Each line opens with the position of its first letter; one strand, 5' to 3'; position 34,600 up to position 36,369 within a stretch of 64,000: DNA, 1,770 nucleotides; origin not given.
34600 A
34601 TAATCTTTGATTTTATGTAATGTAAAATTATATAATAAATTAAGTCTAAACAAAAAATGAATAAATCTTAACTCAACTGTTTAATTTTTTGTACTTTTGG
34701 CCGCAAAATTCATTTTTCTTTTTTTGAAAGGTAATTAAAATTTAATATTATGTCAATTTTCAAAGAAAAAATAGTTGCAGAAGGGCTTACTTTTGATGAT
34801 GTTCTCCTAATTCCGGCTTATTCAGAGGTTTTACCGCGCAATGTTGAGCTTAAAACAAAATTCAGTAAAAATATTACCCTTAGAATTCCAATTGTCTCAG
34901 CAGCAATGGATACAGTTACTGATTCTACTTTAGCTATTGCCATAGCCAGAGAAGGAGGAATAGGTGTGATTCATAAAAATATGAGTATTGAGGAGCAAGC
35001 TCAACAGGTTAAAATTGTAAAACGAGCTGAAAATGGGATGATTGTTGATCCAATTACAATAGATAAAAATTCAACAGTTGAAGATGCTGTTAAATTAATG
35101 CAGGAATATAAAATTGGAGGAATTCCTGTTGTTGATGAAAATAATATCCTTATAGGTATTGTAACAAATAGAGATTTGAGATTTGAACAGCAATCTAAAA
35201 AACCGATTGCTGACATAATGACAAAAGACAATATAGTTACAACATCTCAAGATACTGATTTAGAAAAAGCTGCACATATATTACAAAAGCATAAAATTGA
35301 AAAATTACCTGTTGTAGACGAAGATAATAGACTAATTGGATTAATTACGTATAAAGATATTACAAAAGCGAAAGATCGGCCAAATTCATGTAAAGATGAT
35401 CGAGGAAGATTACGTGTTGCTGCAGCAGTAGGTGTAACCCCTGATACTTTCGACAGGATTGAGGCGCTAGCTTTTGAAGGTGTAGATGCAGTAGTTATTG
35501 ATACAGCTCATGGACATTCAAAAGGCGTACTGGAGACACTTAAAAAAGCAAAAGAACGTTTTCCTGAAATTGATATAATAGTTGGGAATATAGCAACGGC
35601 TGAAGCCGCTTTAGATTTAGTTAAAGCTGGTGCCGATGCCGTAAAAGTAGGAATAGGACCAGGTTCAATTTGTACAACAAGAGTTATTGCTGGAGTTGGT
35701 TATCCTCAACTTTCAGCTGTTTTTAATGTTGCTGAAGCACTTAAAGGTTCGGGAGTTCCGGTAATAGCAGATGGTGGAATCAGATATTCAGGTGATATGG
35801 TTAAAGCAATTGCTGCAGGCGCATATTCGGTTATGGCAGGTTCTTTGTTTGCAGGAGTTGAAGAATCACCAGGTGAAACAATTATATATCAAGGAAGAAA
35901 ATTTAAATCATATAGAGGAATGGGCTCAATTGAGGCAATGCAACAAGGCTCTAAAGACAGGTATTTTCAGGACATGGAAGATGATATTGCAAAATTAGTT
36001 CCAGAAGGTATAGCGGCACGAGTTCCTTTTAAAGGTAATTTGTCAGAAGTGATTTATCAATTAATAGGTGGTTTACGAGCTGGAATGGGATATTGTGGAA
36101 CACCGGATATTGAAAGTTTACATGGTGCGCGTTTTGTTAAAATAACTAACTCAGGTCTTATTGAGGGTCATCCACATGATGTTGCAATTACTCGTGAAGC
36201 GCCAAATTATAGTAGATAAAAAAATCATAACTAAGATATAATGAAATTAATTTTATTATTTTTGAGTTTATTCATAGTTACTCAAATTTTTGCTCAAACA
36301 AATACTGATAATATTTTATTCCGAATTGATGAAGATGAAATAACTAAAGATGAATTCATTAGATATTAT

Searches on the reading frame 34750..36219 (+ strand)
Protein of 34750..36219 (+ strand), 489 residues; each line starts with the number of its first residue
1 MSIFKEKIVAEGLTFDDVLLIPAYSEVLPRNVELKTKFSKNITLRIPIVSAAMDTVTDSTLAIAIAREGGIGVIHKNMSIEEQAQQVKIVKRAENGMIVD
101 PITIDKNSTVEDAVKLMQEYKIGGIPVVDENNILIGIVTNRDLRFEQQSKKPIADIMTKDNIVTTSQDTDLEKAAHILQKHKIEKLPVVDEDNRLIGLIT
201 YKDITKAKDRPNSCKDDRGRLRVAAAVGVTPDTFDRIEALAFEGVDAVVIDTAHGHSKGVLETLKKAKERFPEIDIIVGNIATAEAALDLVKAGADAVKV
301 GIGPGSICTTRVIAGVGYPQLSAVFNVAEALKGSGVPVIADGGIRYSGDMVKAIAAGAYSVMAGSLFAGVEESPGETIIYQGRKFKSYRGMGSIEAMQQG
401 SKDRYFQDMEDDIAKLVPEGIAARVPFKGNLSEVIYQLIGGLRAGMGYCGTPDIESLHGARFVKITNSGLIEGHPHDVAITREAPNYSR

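Call 39: find_encoding_contigs(protein=window:34750-36219:+, flank=10000, max_places=1)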
Protein window:34750-36219:+ (489 aa): 3 contigs read that carry it; 1 place shown.
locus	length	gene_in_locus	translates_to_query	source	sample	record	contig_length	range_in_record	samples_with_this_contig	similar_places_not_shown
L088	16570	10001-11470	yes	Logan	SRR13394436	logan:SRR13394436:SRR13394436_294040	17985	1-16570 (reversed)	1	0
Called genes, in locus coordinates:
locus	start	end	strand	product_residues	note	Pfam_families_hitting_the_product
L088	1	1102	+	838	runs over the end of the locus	?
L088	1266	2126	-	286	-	PF01063:Aminotran_4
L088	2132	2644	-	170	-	PF08645:PNK3P, PF13419:HAD_2, PF00702:Hydrolase (weak), PF13242:Hydrolase_like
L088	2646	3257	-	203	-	PF01694:Rhomboid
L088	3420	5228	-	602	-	PF00501:AMP-binding, PF23562:AMP-binding_C_3 (weak)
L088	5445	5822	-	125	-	PF05597:Phasin (faint)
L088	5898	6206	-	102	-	PF05597:Phasin (weak)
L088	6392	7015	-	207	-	PF21176:RecR_HhH, PF02132:RecR_ZnF, PF01751:Toprim, PF13662:Toprim_4, PF21175:RecR_C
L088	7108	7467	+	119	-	PF16250:DUF4907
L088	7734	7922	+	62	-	-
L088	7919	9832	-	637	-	PF00270:DEAD, PF04851:ResIII (weak), PF00271:Helicase_C, PF16124:RecQ_Zn_bind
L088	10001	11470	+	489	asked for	PF00478:IMPDH, PF00571:CBS, PF03060:NMO, PF01070:FMN_dh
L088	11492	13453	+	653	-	PF13145:Rotamase_2 (faint), PF13616:Rotamase_3, PF00639:Rotamase, PF13616:Rotamase_3, PF00639:Rotamase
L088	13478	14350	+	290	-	-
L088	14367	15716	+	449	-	PF13145:Rotamase_2 (weak), PF00639:Rotamase, PF13616:Rotamase_3, PF00639:Rotamase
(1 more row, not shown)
